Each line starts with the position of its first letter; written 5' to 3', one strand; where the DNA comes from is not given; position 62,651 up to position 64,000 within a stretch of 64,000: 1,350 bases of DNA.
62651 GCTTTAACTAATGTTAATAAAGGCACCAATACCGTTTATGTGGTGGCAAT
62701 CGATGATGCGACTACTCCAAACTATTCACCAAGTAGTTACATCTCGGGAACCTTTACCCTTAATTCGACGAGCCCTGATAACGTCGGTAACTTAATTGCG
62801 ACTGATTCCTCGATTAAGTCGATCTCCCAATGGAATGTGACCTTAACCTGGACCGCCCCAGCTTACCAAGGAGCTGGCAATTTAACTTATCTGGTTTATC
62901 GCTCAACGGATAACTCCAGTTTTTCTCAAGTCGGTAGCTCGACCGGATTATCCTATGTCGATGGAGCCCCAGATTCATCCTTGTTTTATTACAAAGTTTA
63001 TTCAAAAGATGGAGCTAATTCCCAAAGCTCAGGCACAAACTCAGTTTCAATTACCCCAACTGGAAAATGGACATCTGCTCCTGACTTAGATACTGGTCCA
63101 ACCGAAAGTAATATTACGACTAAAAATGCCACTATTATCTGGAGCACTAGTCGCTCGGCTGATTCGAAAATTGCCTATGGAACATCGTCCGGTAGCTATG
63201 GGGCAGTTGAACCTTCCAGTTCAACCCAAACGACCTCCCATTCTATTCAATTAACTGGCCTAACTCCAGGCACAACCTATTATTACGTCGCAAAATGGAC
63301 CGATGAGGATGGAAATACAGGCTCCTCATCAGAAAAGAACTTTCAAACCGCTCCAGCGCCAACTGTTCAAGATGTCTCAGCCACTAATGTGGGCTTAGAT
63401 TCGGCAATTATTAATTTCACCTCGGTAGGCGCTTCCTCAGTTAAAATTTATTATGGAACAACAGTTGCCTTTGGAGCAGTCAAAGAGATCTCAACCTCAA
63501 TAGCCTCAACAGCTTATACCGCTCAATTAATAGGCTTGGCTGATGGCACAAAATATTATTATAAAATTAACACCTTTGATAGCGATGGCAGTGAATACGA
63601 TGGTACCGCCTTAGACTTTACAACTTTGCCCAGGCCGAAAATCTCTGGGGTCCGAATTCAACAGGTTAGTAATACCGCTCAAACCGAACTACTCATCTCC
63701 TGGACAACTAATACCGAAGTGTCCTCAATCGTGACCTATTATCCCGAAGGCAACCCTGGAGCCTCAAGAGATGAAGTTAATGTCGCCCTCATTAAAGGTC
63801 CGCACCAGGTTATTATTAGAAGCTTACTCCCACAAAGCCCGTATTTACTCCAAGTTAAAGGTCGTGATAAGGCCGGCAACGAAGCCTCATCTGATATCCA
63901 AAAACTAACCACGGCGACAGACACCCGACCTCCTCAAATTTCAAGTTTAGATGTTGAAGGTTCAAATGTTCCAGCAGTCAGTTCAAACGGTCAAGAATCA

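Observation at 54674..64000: Giant surface protein (>3100 aa, truncated by the window) built from four tandem ~540-aa BNR/Asp-box modules plus an FN3 array, missing from the ORF track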

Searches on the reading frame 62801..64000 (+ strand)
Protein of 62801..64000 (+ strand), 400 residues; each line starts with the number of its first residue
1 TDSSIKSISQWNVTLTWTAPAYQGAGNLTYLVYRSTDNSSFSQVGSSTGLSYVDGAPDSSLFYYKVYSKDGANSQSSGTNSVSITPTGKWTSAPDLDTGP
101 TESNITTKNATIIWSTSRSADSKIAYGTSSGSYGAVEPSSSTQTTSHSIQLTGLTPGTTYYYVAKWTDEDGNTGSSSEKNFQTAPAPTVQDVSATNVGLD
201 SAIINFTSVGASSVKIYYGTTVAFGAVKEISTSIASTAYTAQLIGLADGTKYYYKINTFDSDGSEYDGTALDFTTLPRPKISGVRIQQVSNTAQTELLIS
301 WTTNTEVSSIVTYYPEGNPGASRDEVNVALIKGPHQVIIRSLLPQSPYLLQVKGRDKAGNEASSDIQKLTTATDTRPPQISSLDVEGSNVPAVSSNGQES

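Call 15: find_related_loci(query=window:62801-64000:+, collection=genome_contigs, flank=10000)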
Query window:62801-64000:+ (400 aa) in genome_contigs; peptide patterns used: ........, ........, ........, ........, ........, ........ (x = any residue, [..] = any of these).
457 stretches matched a pattern; 352 encode a relative of the query (tblastn E <= 1e-3); the best 80 are kept; 80 distinct loci.
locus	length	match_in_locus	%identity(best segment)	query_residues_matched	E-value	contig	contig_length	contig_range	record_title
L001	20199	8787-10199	74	1-400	0e+0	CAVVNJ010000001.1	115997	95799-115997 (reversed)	MAG: Candidatus Woesebacteria bacterium isolate MFD05674.bin.2.125 genome assembly, contig: contig_130668, whole genome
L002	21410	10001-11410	74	2-399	0e+0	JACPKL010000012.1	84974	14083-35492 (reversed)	MAG: Candidatus Daviesbacteria bacterium isolate NC_groundwater_493_Ag_S-0.1um_36_17 S35_SO-1_scaffold_487702, whole gen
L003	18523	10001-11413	71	1-400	0e+0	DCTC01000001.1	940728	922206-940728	MAG TPA_asm: Candidatus Roizmanbacteria bacterium UBA1450 UBA1450_contig_1166, whole genome shotgun sequence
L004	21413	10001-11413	72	1-400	0e+0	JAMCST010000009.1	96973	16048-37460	MAG: Patescibacteria group bacterium isolate FK_Sedi_A_Bin.200 NODE_303_length_96973_cov_5.33743, whole genome shotgun s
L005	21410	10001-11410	73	2-400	0e+0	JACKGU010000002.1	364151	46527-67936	MAG: Candidatus Nomurabacteria bacterium isolate HK-STAS-PATE-46 HK-STAS-PATE-46_2, whole genome shotgun sequence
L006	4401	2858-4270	70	1-400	0e+0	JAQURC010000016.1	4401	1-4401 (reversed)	MAG: Candidatus Omnitrophota bacterium isolate STD1_64 NODE_82955_length_4401_cov_11.202387_Sandtown_D1, whole genome sh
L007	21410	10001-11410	72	2-399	0e+0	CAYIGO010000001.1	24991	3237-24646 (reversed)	MAG TPA_asm: uncultured Gammaproteobacteria bacterium isolate ERP119705_co22_108 genome assembly, contig: NODE_1602_leng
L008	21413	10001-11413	71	1-400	0e+0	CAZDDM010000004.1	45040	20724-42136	MAG TPA_asm: uncultured Gammaproteobacteria bacterium isolate SRP093185_co1_196 genome assembly, contig: NODE_340_length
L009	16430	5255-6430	69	2-393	0e+0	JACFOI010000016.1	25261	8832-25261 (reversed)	MAG: Patescibacteria group bacterium isolate BROCD046 NODE_1536_length_25261_cov_8.365429, whole genome shotgun sequence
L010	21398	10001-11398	73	2-400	0e+0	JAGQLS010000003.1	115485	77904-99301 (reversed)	MAG: Candidatus Woesebacteria bacterium isolate HKST-UBA22 NODE_3_length_115485_cov_5.806088, whole genome shotgun seque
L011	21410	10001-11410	70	2-400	0e+0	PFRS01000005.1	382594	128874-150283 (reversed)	MAG: Candidatus Pacebacteria bacterium CG_4_9_14_0_2_um_filter_40_15 CG_4_9_14_0.2_um_filter_scaffold_4_c, whole genome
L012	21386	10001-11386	74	10-399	0e+0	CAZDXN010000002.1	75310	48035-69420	MAG TPA_asm: uncultured Pseudomonadales bacterium isolate binchicken_co38_1253 genome assembly, contig: NODE_858_length_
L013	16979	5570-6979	71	1-391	1e-180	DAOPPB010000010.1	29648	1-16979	MAG TPA_asm: bacterium isolate AMR_MDS_1559 NODE_2013_length_29648_cov_6.943635, whole genome shotgun sequence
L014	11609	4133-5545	67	1-400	2e-179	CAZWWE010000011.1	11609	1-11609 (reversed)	MAG TPA_asm: uncultured Pseudomonadales bacterium isolate SRP216815_co1_233 genome assembly, contig: NODE_7355_length_11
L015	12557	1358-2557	69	1-400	7e-178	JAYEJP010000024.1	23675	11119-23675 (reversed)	MAG: Patescibacteria group bacterium isolate MAG160 MAG160_24, whole genome shotgun sequence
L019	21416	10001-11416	69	1-390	8e-174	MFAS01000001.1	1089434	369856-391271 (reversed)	MAG: Candidatus Collierbacteria bacterium RIFOXYD2_FULL_45_13 RIFOXYD2_FULL_OP11_Collierbacteria_45_13, whole genome sho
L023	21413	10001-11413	64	1-400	6e-168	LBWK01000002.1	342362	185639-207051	MAG: candidate division WS6 bacterium GW2011_GWF2_39_15 UT34_C0002, whole genome shotgun sequence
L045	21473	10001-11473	56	2-398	3e-146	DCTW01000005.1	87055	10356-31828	MAG TPA_asm: Candidatus Woesebacteria bacterium UBA1430 UBA1430_contig_9501, whole genome shotgun sequence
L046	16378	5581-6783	57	1-400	1e-145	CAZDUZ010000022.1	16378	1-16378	MAG TPA_asm: uncultured Candidatus Saccharibacteria bacterium isolate SRP239243_co2_395 genome assembly, contig: NODE_58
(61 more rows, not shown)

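Call 21: search_protein_families(library=pfam, proteins=[L002:6875-11512:+, L023:4226-11506:+, L045:4364-11497:+, L019:7319-11512:+], max_evalue=0.001)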
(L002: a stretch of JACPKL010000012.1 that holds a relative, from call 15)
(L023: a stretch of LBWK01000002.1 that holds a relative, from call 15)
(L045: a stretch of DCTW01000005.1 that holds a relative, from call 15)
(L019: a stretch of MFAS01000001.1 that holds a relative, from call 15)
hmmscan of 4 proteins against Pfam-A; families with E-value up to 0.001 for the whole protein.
L002:6875-11512:+ (1546 aa): 4 families
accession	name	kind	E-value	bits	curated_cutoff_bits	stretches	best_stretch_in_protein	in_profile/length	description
PF16656.11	Pur_ac_phosph_N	-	9.8e-14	52.1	30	1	1144-1224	9-93/93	Purple acid Phosphatase, N-terminal domain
PF00041.27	fn3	-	1.2e-11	45.1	25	0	1330-1406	8-79/84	Fibronectin type III domain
PF16655.11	PhoD_N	-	6e-05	23.9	30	0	1271-1302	50-80/90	PhoD-like phosphatase, N-terminal domain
PF03781.23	FGE-sulfatase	-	0.0007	19.8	23.3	0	290-405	169-254/255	Sulfatase-modifying factor enzyme 1-like domain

L023:4226-11506:+ (2427 aa): 5 families
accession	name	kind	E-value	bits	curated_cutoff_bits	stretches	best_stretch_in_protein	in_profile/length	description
PF16656.11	Pur_ac_phosph_N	-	2.3e-17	63.8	30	3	2031-2108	11-93/93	Purple acid Phosphatase, N-terminal domain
PF00041.27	fn3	-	6.2e-10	39.6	25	0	2214-2290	8-79/84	Fibronectin type III domain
PF25059.1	FN3_DSCAM-DSCAML_C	-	2.6e-08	34.5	39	0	2357-2405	36-83/89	DSCAM/DSCAML C-terminal Fn3-like domain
PF16655.11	PhoD_N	-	7.3e-06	26.9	30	0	2158-2189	53-83/90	PhoD-like phosphatase, N-terminal domain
PF17425.8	Arylsulfotran_N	-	0.00076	19.9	24.2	0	2062-2104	43-83/88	Arylsulfotransferase Ig-like domain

L045:4364-11497:+ (2378 aa): 11 families
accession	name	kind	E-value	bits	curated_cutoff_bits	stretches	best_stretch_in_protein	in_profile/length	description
PF24681.1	Kelch_KLHDC2_KLHL20_DRC7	-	9.7e-33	113.8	50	3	1190-1351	22-193/221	KLHDC2/KLHL20/DRC7 Kelch-repeats domain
PF13964.12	Kelch_6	-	8.4e-31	105.4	25.3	0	97-134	4-46/50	Kelch motif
PF13415.12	Kelch_3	-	6.6e-27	93.5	22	0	1379-1408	13-40/48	Galactose oxidase, central domain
PF01344.31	Kelch_1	-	2.7e-22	78.4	20.1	0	96-133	3-44/46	Kelch motif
PF25210.1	Kelch_FKB95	-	2.7e-18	67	70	0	1063-1252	22-203/268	FKB95, Kelch-repeats domain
PF13418.12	Kelch_4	-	7.8e-18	64.6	21.6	0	559-577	29-47/49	Galactose oxidase, central domain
PF00041.27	fn3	-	9.3e-17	61.5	25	1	1976-2056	4-79/84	Fibronectin type III domain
PF16656.11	Pur_ac_phosph_N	-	1.7e-12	48.2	30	2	1980-2061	8-93/93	Purple acid Phosphatase, N-terminal domain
PF07646.21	Kelch_2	-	2.1e-10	40.4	21.3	0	883-918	5-46/48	Kelch motif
PF25059.1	FN3_DSCAM-DSCAML_C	-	4.7e-08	33.7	39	0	2313-2357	39-83/89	DSCAM/DSCAML C-terminal Fn3-like domain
PF16655.11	PhoD_N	-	0.0005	21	30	0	1986-2046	26-80/90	PhoD-like phosphatase, N-terminal domain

L019:7319-11512:+ (1398 aa): 5 families
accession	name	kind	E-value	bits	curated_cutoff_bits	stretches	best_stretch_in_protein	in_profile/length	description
PF10102.14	DUF2341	-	1.3e-23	83.6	23.4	1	144-221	2-83/84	Domain of unknown function (DUF2341)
PF16656.11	Pur_ac_phosph_N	-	5e-13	49.9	30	2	998-1077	10-93/93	Purple acid Phosphatase, N-terminal domain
PF00041.27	fn3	-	3.3e-08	34.1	25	0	1182-1259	7-79/84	Fibronectin type III domain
PF25059.1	FN3_DSCAM-DSCAML_C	-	1e-05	26.2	39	0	1214-1267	30-81/89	DSCAM/DSCAML C-terminal Fn3-like domain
PF25788.1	Ig_Rha78A_N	-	0.00031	21.4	27.4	0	1027-1078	45-102/105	Rha78A-like, N-terminal immunoglobulin domain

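Call 35: search_protein_families(library=pfam, proteins=[L001:10301-11065:+, L001:11065-12699:+, L001:12718-13473:+, L005:5712-6809:+, L046:426-767:+, L001:31-627:+], max_evalue=0.01)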
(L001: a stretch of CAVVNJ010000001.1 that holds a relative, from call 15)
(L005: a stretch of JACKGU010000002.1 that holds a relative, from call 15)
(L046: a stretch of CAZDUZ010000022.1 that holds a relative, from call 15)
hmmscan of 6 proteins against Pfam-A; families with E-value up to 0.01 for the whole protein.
L001:10301-11065:+ (255 aa): 14 families
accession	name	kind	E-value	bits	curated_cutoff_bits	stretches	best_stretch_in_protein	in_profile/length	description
PF00005.33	ABC_tran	-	1.9e-34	119.7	25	1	28-177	1-136/137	ABC transporter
PF13304.12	AAA_21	-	5.1e-06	27.2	27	0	41-97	2-74/304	AAA domain, putative AbiEii toxin, Type IV TA system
PF02463.25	SMC_N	-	8.7e-06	25.8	40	1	39-223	25-213/220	RecF/RecN/SMC N terminal domain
PF01637.24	ATPase_2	-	0.00025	21.4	33.2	1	38-66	20-48/225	ATPase domain predominantly from Archaea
PF13191.12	AAA_16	-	0.00034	21.6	32.6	1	39-217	25-149/167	AAA ATPase domain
PF13555.12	AAA_29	-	0.00052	20.2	27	1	33-58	17-42/61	P-loop containing region of AAA domain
PF13401.12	AAA_22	-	0.00073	20.3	27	1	39-90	6-52/130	AAA domain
PF03193.22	RsgA_GTPase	-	0.0026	18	30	1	29-65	98-133/174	RsgA GTPase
PF00910.28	RNA_helicase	-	0.0035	18.2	21.5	0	42-93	2-52/105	RNA helicase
PF02492.25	cobW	-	0.0045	17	20.7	1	41-85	3-46/180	CobW/HypB/UreG, nucleotide-binding domain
PF13173.12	AAA_14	-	0.005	17.3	27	0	40-89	4-55/129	AAA domain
PF03215.21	Rad17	-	0.0055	17.1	23.8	0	37-57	44-64/186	Rad17 P-loop domain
PF03266.21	NTPase_1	-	0.0065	16.8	23.9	0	159-225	87-151/168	NTPase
PF20703.3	nSTAND1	-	0.0067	16.5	27.1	1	31-57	26-52/379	Novel STAND NTPase 1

L001:11065-12699:+ (545 aa): 2 families
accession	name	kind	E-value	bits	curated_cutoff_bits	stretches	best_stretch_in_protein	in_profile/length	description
PF02687.27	FtsX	-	4.3e-17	62.7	25.5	1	414-537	2-119/120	FtsX-like permease C-terminal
PF12704.14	MacB_PCD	-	1.1e-12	49.1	27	1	102-219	1-116/207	MacB-like periplasmic core domain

L001:12718-13473:+ (252 aa): 0 families

L005:5712-6809:+ (366 aa): 1 family
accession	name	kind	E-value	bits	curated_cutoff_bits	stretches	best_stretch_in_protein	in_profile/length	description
PF00078.32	RVT_1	-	6.2e-22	78.8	29.6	1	65-302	8-205/205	Reverse transcriptase (RNA-dependent DNA polymerase)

L046:426-767:+ (114 aa): 2 families
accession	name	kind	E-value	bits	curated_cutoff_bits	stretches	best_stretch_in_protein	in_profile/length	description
PF22296.2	bAvd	-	6e-22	78.6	40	1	5-110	1-105/107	bAvd-like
PF05635.17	23S_rRNA_IVP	-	8.7e-10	39.2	33.8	1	3-107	1-106/106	23S rRNA-intervening sequence protein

L001:31-627:+ (199 aa): 0 families

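Call 73: list_cluster_members(proteins=[L001:630-10301:+, L002:6875-11512:+, L005:6881-11512:+, L003:7004-11512:+, L023:4226-11506:+, L019:7319-11512:+, L045:4364-11497:+, P0084, P0085])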
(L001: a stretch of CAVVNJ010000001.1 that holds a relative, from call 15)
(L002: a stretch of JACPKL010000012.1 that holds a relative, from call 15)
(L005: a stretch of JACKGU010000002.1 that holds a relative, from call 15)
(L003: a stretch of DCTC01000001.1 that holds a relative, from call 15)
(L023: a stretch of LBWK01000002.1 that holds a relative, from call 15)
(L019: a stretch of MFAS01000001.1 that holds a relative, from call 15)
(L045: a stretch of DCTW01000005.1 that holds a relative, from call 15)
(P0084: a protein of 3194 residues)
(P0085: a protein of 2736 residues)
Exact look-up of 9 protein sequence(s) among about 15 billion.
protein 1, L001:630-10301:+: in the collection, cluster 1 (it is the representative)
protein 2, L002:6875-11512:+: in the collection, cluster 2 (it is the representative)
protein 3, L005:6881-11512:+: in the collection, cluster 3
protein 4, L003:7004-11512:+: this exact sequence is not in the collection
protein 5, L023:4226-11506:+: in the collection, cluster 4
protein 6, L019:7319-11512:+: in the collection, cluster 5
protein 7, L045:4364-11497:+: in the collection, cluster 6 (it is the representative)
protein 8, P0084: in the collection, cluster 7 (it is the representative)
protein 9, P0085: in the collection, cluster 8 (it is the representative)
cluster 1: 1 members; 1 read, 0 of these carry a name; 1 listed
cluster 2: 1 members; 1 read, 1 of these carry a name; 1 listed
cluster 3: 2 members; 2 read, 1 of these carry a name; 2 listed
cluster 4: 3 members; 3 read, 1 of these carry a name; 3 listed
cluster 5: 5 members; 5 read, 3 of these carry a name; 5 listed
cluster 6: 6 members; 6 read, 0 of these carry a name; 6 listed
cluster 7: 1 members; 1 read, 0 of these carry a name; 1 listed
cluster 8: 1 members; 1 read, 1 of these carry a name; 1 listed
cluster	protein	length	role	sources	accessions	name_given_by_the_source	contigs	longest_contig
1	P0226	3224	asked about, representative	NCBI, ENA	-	-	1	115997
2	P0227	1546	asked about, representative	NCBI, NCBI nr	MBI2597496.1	fibronectin type III domain-containing protein [Candidatus Daviesbacteria bacterium]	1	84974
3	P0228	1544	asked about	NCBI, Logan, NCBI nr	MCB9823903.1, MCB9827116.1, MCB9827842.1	fibronectin type III domain-containing protein [Candidatus Nomurabacteria bacterium]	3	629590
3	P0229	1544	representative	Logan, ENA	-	-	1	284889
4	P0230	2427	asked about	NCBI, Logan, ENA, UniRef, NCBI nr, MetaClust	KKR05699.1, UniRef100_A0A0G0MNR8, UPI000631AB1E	MAG: Carbohydrate-binding CenC domain protein [candidate division WS6 bacterium ... | Carbohydrate-binding CenC domain protein n=1 Tax=candidate division WS6 bacterium ... | status=active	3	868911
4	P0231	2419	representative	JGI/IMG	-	-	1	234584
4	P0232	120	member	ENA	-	-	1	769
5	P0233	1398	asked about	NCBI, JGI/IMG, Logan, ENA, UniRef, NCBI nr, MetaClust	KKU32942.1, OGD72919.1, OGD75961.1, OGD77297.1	hypothetical protein A3K29_02100 [Candidatus Collierbacteria bacterium ... | Fibronectin type-III domain-containing protein n=1 Tax=Candidatus Collierbacteria ... | MAG: hypothetical protein UX47_C0007G0186 [Candidatus Collierbacteria bacterium ...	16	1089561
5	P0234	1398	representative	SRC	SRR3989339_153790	-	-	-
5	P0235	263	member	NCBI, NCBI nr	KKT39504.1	MAG: hypothetical protein UW29_C0013G0020 [Candidatus Collierbacteria bacterium ...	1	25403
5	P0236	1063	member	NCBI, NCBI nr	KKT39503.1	MAG: hypothetical protein UW29_C0013G0019 [Candidatus Collierbacteria bacterium ...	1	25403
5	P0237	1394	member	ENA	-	-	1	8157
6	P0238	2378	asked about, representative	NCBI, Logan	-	-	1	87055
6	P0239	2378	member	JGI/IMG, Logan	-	-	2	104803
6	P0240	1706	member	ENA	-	-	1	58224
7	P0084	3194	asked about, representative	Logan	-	-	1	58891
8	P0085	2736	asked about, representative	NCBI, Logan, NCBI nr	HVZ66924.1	MAG TPA: peptidoglycan DD-metalloendopeptidase family protein [Patescibacteria group ... | peptidoglycan DD-metalloendopeptidase family protein [Patescibacteria group bacterium]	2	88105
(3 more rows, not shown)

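Call 81: search_protein_families(library=ncbifam, proteins=[L001:10301-11065:+, L001:11065-12699:+, L005:11519-12316:+], max_evalue=0.001)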
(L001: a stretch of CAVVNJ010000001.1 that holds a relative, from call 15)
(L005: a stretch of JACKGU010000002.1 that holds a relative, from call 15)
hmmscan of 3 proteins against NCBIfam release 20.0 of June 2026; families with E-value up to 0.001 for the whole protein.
L001:10301-11065:+ (255 aa): 188 families (the best 25 are shown)
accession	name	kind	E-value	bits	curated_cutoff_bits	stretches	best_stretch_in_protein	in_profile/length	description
TIGR02673.1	FtsE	equivalog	3.8e-57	193.4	264.85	1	8-214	1-202/214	cell division ATP-binding protein FtsE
TIGR02211.1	LolD_lipo_ex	equivalog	7.6e-55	185.8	307.75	1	8-227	1-220/221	lipoprotein-releasing ABC transporter ATP-binding protein LolD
TIGR02982.1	heterocyst_DevA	subfamily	8.6e-54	182.4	295.8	1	8-226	1-219/220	ABC exporter ATP-binding subunit, DevA family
NF007826.0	PRK10535.1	equivalog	1.5e-51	175.5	966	1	7-229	3-224/648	macrolide ABC transporter ATP-binding protein/permease MacB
NF038007.1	ABC_ATP_DarD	equivalog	1.6e-51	174.9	375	1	9-226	2-218/218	darobactin export ABC transporter ATP-binding protein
TIGR03608.1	L_ocin_972_ABC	subfamily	2.5e-50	170.8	254.85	1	23-214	9-199/206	putative bacteriocin export ABC transporter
NF007879.0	PRK10584.1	equivalog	1.8e-47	162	336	1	6-227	4-225/228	putative ABC transporter ATP-binding protein YbbA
NF008639.0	PRK11629.1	equivalog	8e-46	156.3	360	1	5-227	3-225/234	lipoprotein-releasing ABC transporter ATP-binding protein LolD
TIGR02315.1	ABC_phnC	equivalog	1.2e-44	152.5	266.1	1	8-235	1-231/243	phosphonate ABC transporter ATP-binding protein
TIGR01186.1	proV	subfamily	7.3e-44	150.4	326.6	1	28-253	9-233/363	betaine/proline/choline family ABC transporter ATP-binding protein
NF007027.0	PRK09493.1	equivalog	1.1e-43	149.3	379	1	8-226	1-214/240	glutamine ABC transporter ATP-binding protein GlnQ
NF008338.0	PRK11124.1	equivalog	4.1e-43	147.6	369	1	26-226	16-219/242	arginine ABC transporter ATP-binding protein ArtP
TIGR04520.1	ECF_ATPase_1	equivalog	1e-42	146.4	315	1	10-239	2-225/269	energy-coupling factor transporter ATPase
TIGR04521.1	ECF_ATPase_2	equivalog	3.7e-42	144.3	330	1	12-245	4-240/279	energy-coupling factor transporter ATPase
NF006987.0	PRK09452.1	equivalog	1.2e-41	142.7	482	1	5-252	14-250/378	spermidine/putrescine ABC transporter ATP-binding protein PotA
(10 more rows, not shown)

L001:11065-12699:+ (545 aa): 9 families
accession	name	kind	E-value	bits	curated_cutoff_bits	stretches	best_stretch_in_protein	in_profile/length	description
NF007826.0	PRK10535.1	equivalog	1.1e-21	76.8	966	2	402-543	515-646/648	macrolide ABC transporter ATP-binding protein/permease MacB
TIGR03434.1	ADOP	subfamily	2.6e-19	68.9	622.3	1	283-545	557-803/803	ADOP family duplicated permease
TIGR02212.1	lolCE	equivalog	4.1e-17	62.2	362.45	1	335-545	184-411/411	lipoprotein-releasing ABC transporter permease subunit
NF008076.0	PRK10814.1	exception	9.8e-08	31.4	473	1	414-545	269-399/399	lipoprotein-releasing ABC transporter permease subunit LolC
NF038347.1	FtsX_Gpos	exception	2.4e-07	30.4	225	1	369-526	126-287/296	permease-like cell division protein FtsX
NF008357.0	PRK11146.1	exception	9.5e-07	28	439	1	375-538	246-407/414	lipoprotein-releasing ABC transporter permease subunit LolE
TIGR02213.1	lolE_release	exception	1.5e-05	24.1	540.35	1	377-539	245-405/411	lipoprotein-releasing ABC transporter permease subunit LolE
NF038346.1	FtsX_actino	exception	5.7e-05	22.6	250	1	393-533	161-301/308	permease-like cell division protein FtsX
TIGR00439.2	FtsX_Gneg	equivalog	9.4e-05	21.7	255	1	396-525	154-282/292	permease-like cell division protein FtsX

L005:11519-12316:+ (266 aa): 190 families (the best 25 are shown)
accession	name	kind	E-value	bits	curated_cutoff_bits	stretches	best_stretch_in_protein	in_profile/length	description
TIGR02211.1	LolD_lipo_ex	equivalog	7.7e-58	195.6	307.75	1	6-225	2-220/221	lipoprotein-releasing ABC transporter ATP-binding protein LolD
TIGR02673.1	FtsE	equivalog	6.5e-53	179.6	264.85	1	7-213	3-203/214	cell division ATP-binding protein FtsE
TIGR02982.1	heterocyst_DevA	subfamily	2.9e-52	177.4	295.8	1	7-224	3-219/220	ABC exporter ATP-binding subunit, DevA family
NF008639.0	PRK11629.1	equivalog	9.6e-50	169.2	360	1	2-224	3-224/234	lipoprotein-releasing ABC transporter ATP-binding protein LolD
NF007879.0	PRK10584.1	equivalog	2.6e-49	168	336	1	3-224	4-224/228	putative ABC transporter ATP-binding protein YbbA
NF038007.1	ABC_ATP_DarD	equivalog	8.1e-49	166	375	1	6-223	2-217/218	darobactin export ABC transporter ATP-binding protein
TIGR03608.1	L_ocin_972_ABC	subfamily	4.5e-48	163.4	254.85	1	11-217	4-204/206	putative bacteriocin export ABC transporter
TIGR04520.1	ECF_ATPase_1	equivalog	2.6e-47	161.5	315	1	8-226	3-216/269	energy-coupling factor transporter ATPase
TIGR04521.1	ECF_ATPase_2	equivalog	2.7e-47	161.2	330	1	7-226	2-225/279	energy-coupling factor transporter ATPase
TIGR03265.1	PhnT2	equivalog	8.5e-47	160.1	457.7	1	6-225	5-214/353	putative 2-aminoethylphosphonate ABC transporter ATP-binding protein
TIGR01186.1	proV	subfamily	3.6e-46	157.9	326.6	1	25-227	9-211/363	betaine/proline/choline family ABC transporter ATP-binding protein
TIGR02315.1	ABC_phnC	equivalog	2.2e-45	155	266.1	1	6-233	2-231/243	phosphonate ABC transporter ATP-binding protein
NF007826.0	PRK10535.1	equivalog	2e-44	151.9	966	1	5-235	4-232/648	macrolide ABC transporter ATP-binding protein/permease MacB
NF040933.2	ABC_arch_GlcV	equivalog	3.2e-44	151.2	450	1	7-227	4-223/357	glucose ABC transporter ATP-binding protein GlcV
TIGR00968.1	3a0106s01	subfamily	3.5e-44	151.1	342.75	1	7-227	2-212/237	sulfate ABC transporter ATP-binding protein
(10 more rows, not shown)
